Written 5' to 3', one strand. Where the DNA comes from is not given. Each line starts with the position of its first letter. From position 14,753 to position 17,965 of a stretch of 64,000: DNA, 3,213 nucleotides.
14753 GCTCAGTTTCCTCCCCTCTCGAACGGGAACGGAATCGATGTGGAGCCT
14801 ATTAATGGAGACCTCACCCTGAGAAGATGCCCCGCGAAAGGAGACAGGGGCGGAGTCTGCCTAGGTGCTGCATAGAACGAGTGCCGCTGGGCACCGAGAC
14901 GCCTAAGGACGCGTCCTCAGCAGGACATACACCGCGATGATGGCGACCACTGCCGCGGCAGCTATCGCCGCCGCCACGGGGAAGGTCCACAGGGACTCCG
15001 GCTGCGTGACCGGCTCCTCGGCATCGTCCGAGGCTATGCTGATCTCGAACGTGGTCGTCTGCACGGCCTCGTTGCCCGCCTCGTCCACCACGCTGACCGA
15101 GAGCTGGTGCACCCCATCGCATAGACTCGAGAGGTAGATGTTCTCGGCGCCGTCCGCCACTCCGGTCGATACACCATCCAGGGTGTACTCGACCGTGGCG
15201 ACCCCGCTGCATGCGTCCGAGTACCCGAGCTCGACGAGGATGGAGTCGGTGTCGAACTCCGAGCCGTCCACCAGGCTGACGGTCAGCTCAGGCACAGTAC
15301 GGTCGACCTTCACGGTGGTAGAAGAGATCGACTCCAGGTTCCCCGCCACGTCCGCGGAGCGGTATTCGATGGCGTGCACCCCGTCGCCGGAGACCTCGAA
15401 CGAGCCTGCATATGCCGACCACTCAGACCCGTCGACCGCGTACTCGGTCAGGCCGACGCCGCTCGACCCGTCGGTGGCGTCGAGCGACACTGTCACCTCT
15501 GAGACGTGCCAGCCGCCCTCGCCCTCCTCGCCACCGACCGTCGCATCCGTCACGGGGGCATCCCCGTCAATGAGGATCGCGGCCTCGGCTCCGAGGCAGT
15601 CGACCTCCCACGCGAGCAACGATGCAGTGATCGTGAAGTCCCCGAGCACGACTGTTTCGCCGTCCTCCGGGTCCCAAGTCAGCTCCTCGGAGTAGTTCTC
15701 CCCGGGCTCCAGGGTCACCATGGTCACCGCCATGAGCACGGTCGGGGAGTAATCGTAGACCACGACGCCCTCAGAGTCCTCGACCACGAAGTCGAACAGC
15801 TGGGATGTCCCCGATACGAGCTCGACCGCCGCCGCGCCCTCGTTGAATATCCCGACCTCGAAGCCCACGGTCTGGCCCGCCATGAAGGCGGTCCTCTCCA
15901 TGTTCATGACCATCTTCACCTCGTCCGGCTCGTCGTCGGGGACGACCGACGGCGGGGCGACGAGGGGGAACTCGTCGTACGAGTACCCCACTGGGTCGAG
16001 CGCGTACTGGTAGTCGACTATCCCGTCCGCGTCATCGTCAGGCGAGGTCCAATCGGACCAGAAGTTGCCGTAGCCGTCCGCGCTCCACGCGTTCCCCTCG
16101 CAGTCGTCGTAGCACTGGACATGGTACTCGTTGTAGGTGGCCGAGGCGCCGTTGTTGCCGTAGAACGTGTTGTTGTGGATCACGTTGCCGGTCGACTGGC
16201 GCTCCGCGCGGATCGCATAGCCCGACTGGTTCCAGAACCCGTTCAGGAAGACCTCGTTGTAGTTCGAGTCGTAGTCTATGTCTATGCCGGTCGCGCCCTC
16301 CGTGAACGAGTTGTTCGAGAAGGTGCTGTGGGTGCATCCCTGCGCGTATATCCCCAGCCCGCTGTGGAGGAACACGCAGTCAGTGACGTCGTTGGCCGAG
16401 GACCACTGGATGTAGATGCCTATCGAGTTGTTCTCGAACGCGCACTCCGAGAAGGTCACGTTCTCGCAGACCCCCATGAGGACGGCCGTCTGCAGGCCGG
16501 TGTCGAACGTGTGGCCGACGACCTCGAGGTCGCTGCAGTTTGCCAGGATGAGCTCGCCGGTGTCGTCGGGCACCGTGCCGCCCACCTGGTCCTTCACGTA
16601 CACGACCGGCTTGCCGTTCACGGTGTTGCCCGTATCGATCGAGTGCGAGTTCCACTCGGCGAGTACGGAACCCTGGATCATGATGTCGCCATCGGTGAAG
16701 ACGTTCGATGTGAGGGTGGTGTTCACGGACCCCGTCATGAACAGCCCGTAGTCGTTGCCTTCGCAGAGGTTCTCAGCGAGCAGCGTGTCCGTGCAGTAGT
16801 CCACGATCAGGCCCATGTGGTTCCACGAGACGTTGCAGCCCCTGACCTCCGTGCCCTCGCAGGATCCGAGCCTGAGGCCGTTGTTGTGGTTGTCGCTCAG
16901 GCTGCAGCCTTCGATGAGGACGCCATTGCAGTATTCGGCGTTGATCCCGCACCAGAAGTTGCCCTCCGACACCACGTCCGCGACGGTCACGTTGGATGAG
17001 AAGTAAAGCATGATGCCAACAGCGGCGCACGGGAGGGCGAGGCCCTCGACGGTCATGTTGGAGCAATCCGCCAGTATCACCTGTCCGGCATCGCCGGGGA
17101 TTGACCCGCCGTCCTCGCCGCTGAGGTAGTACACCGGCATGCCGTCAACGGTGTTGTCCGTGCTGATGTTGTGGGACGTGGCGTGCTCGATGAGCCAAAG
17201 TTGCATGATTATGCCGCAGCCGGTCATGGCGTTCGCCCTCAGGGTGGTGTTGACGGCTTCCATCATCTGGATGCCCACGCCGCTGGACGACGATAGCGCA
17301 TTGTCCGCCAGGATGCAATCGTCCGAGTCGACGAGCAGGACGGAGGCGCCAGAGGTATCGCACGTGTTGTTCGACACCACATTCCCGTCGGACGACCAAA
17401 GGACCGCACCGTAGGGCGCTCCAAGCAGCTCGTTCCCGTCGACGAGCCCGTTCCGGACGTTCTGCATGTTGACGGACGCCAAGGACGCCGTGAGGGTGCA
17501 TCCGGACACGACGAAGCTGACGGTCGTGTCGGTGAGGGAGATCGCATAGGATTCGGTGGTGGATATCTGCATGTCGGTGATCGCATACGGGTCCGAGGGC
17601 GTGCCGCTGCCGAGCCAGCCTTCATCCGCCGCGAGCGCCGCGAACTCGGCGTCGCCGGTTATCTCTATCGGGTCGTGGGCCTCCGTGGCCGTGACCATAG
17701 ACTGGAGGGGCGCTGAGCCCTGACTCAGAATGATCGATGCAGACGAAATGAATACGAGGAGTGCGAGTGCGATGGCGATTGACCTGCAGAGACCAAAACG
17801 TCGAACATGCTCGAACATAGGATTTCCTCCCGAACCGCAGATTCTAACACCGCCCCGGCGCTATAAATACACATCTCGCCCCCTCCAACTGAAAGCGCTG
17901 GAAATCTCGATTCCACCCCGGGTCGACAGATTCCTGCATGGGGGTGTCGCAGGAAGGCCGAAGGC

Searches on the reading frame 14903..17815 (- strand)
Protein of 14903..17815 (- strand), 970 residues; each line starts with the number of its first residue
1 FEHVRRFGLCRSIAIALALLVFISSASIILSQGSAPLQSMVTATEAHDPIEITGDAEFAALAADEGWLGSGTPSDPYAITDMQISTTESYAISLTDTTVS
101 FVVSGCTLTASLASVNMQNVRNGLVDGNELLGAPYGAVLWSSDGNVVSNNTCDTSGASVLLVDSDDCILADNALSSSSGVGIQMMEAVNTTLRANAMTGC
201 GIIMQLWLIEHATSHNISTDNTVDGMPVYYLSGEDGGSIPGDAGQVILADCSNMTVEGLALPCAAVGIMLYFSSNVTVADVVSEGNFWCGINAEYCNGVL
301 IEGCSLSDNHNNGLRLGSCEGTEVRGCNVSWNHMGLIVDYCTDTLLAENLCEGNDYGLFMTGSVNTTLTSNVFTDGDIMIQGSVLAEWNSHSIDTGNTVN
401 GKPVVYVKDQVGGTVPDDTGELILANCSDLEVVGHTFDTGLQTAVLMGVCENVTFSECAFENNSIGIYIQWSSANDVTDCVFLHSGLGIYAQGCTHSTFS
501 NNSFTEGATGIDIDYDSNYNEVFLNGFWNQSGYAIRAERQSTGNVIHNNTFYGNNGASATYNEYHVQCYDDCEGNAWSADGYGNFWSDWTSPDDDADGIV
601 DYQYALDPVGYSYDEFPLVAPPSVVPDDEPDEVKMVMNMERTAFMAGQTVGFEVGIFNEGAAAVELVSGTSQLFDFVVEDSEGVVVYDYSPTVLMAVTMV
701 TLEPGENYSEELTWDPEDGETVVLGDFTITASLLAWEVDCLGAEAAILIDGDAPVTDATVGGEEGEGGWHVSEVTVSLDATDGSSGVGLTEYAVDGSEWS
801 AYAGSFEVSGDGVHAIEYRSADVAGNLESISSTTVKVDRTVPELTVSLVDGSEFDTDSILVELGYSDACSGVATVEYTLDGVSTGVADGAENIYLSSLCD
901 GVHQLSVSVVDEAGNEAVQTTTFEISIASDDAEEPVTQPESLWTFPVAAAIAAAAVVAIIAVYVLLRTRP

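Call 19: search_protein_families(library=pfam, proteins=[window:14903-17815:-], max_evalue=0.001)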
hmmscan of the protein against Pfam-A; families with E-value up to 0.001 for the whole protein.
window:14903-17815:- (970 aa): 5 families
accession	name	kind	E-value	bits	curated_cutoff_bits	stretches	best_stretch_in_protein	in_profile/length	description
PF05048.19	NosD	-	5.7e-42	144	23.6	3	195-403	3-200/212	Periplasmic copper-binding protein (NosD)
PF13229.12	Beta_helix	-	1.3e-35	122.8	25.9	3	423-551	27-158/158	Right handed beta helix region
PF12690.13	BsuPI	-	8.5e-11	42.2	22.9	1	639-735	3-98/101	Intracellular proteinase inhibitor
PF19077.6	Big_13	-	2e-07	31.9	27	0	895-925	69-100/102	Bacterial Ig-like domain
PF17957.7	Big_7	-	3.2e-05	24.9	24.1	0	849-890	9-50/70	Bacterial Ig domain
